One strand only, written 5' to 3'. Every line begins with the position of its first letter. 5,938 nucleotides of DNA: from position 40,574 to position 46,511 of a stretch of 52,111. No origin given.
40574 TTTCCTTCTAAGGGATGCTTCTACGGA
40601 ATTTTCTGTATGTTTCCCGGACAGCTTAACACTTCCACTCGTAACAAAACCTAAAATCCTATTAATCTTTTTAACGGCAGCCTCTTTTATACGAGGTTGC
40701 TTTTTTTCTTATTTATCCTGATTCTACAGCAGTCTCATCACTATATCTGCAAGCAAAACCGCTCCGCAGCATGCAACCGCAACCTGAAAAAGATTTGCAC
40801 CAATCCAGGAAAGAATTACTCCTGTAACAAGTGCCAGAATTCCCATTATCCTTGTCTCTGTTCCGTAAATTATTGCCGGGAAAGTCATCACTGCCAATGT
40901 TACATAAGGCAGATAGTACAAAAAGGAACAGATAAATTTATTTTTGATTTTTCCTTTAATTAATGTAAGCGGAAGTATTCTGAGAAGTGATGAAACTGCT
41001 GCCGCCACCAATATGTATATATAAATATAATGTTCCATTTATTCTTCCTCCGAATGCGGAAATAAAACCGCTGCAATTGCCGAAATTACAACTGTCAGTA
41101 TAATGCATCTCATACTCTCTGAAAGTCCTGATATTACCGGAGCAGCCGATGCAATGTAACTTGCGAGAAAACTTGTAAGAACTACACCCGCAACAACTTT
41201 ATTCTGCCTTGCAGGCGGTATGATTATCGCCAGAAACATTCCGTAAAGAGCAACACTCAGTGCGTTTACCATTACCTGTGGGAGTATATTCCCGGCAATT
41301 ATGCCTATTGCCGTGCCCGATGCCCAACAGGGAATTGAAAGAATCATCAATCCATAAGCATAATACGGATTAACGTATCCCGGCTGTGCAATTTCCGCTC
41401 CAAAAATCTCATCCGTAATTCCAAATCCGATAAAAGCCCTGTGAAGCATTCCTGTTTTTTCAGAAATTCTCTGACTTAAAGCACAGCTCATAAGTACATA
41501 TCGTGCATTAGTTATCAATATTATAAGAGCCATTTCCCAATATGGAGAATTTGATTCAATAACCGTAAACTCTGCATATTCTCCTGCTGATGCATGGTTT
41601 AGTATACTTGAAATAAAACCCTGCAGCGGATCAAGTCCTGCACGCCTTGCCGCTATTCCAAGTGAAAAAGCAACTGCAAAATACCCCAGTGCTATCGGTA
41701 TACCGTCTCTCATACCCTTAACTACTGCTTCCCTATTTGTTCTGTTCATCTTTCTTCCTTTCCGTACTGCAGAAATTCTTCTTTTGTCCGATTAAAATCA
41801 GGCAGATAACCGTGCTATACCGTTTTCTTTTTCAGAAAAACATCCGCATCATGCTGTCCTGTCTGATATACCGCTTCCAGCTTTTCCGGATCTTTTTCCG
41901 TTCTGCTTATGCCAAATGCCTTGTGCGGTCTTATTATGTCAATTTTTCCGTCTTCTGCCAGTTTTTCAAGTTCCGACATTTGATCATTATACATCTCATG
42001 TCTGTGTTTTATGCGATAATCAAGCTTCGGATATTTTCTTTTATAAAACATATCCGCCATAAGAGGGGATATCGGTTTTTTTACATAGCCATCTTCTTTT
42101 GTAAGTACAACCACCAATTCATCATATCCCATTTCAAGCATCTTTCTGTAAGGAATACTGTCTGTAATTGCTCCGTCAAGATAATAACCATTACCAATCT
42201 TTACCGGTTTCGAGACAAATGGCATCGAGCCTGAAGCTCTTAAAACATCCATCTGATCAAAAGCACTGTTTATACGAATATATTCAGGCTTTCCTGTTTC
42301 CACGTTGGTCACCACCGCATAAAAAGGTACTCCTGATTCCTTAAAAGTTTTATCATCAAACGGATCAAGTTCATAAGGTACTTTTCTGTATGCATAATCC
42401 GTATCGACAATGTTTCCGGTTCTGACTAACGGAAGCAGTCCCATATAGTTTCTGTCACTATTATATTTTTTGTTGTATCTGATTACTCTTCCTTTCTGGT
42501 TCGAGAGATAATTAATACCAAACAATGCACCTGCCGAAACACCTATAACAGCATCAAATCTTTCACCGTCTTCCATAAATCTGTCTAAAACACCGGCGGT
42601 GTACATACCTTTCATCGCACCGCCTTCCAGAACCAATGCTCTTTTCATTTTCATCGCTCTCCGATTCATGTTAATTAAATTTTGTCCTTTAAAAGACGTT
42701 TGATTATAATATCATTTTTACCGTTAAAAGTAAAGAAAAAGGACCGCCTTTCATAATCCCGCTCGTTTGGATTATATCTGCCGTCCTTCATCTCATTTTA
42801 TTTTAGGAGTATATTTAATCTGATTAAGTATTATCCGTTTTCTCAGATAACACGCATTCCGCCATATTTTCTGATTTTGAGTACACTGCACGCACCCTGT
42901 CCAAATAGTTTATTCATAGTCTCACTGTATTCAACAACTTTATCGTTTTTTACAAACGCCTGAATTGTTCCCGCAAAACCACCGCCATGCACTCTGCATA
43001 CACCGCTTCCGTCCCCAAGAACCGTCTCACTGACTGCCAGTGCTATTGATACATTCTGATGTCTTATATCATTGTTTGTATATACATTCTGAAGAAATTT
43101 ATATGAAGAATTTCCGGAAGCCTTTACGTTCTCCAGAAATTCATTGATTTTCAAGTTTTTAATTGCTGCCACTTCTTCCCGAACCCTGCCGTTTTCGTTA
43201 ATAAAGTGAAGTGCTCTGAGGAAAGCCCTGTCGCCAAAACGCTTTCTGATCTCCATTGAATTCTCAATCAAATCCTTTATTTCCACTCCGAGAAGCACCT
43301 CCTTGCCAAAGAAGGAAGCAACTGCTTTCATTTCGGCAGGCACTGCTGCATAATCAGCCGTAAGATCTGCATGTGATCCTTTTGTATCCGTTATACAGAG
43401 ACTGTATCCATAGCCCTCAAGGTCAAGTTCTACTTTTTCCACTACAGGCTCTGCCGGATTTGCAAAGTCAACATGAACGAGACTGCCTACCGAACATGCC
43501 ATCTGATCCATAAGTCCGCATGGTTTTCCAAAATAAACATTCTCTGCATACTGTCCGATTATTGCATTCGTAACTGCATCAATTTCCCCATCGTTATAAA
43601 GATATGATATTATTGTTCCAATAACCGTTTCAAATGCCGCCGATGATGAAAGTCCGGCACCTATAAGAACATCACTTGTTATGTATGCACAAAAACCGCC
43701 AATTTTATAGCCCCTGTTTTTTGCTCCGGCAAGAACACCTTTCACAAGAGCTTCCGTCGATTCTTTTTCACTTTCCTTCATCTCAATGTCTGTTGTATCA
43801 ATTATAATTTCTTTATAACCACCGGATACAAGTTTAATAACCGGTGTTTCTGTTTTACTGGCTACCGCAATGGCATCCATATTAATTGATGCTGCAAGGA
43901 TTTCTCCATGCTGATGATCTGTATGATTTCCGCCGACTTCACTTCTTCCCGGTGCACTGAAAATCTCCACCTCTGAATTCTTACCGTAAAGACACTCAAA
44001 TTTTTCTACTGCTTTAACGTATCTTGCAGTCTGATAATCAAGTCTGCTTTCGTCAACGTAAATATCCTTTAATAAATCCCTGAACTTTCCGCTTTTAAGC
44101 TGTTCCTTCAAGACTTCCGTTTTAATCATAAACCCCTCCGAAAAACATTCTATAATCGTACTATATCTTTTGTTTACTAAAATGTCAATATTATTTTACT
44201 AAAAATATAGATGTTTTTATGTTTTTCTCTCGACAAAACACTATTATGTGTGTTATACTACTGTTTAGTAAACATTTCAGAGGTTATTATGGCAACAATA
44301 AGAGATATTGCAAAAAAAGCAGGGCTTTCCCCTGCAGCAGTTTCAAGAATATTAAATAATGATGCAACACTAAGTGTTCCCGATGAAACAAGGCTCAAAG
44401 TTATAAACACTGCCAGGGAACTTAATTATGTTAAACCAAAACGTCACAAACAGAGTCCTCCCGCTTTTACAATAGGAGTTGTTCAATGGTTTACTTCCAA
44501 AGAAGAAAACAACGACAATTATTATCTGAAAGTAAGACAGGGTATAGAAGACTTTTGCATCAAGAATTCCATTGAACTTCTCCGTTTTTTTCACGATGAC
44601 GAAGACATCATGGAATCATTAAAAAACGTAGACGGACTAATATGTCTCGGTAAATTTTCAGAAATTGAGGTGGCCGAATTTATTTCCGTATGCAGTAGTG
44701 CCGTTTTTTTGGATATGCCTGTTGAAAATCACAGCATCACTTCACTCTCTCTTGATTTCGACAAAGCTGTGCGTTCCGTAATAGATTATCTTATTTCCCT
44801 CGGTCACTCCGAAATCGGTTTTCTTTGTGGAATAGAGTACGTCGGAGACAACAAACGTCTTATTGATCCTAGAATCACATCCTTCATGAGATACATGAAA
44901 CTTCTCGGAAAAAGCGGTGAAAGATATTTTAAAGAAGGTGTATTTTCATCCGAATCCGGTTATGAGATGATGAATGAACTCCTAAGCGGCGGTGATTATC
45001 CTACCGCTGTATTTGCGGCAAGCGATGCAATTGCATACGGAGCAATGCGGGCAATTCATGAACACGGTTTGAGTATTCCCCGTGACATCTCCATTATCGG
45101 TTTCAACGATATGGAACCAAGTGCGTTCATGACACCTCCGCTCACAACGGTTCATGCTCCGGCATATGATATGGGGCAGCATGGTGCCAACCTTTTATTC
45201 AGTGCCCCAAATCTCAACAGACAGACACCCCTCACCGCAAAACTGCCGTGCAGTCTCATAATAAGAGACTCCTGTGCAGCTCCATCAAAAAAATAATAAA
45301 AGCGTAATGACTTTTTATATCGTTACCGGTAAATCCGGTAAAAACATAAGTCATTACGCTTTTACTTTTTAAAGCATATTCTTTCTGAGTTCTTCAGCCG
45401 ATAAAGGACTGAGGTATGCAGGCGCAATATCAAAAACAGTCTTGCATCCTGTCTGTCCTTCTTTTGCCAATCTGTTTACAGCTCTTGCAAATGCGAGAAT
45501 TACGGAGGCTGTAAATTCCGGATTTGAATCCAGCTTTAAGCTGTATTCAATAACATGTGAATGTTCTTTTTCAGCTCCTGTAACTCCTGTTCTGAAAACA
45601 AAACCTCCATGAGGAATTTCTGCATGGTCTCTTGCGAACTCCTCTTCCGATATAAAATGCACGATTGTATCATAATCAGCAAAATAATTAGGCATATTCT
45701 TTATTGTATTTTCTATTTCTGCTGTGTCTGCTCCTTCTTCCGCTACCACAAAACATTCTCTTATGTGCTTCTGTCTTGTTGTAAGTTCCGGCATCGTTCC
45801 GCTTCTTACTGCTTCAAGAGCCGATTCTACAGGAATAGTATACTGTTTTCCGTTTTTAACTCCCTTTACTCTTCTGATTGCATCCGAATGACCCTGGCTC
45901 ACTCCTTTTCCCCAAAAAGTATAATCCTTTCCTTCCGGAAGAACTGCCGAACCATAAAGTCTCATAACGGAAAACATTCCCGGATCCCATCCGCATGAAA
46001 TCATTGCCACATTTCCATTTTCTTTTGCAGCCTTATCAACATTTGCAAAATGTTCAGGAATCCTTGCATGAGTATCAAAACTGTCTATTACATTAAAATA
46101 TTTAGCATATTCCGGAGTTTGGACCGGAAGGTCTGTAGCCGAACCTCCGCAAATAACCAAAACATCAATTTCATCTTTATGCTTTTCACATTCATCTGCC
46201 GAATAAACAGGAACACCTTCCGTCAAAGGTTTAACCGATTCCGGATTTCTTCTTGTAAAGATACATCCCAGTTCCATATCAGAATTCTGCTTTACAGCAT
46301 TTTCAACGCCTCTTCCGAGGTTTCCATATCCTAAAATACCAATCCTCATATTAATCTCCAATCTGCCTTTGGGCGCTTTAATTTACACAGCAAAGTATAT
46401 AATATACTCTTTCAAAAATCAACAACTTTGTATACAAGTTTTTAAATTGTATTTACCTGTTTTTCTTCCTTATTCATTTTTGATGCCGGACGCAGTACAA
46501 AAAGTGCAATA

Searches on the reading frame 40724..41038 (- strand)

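Call 62: search_protein_families(library=pfam, proteins=[window:40724-41038:-], max_evalue=0.001)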
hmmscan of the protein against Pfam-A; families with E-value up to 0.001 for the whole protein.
window:40724-41038:- (104 aa): 1 family
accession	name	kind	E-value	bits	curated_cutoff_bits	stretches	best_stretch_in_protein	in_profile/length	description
PF05437.17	AzlD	-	6e-10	39.6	23.7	1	6-96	2-97/99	Branched-chain amino acid transport protein (AzlD)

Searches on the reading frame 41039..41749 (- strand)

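Call 62: search_protein_families(library=pfam, proteins=[window:41039-41749:-], max_evalue=0.001)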
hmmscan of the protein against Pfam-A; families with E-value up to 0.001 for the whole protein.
window:41039-41749:- (236 aa): 1 family
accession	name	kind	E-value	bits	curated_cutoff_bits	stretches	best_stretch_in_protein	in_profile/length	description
PF03591.19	AzlC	-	8.3e-35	120.6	32.1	1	18-156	1-137/137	AzlC protein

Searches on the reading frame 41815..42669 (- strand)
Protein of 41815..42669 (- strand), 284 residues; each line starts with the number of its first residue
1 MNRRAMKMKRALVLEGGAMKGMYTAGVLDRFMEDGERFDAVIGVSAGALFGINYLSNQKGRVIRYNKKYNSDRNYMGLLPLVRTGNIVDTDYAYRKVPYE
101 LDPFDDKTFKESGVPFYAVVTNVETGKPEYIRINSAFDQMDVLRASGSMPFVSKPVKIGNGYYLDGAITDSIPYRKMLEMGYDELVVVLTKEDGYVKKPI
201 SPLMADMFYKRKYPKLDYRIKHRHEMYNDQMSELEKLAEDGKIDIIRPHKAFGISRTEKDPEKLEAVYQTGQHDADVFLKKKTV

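Call 62: search_protein_families(library=pfam, proteins=[window:41815-42669:-], max_evalue=0.001)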
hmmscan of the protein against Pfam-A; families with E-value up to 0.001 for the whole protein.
window:41815-42669:- (284 aa): 2 families
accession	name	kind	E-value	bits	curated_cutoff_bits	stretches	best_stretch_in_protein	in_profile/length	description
PF01734.28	Patatin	-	3.8e-24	86.4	27.7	1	12-175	1-188/191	Patatin-like phospholipase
PF19890.4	DUF6363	-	9.5e-18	64.2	26.4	1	213-280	1-68/75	Domain of unknown function (DUF6363)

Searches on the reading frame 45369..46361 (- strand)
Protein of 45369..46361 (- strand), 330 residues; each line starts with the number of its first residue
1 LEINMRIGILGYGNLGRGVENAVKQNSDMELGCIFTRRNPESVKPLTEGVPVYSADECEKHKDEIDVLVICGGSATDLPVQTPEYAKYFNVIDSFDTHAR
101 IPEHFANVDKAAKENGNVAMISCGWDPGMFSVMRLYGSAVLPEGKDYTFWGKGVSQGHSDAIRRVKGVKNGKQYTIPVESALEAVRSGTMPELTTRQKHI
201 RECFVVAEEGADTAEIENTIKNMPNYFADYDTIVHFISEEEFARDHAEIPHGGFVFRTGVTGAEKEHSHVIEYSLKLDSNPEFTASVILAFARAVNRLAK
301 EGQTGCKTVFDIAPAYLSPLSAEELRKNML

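Call 44: search_protein_families(library=pfam, proteins=[window:45369-46361:-], max_evalue=0.001)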
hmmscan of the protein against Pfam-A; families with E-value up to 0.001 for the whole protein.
window:45369-46361:- (330 aa): 2 families
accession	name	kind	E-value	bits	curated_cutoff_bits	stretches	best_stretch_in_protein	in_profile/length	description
PF16654.10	DAPDH_C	-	8.8e-79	263.2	30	1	124-279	1-154/154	Diaminopimelic acid dehydrogenase C-terminal domain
PF01113.26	DapB_N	-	0.00018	22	25.6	0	5-69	1-72/124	Dihydrodipicolinate reductase, N-terminus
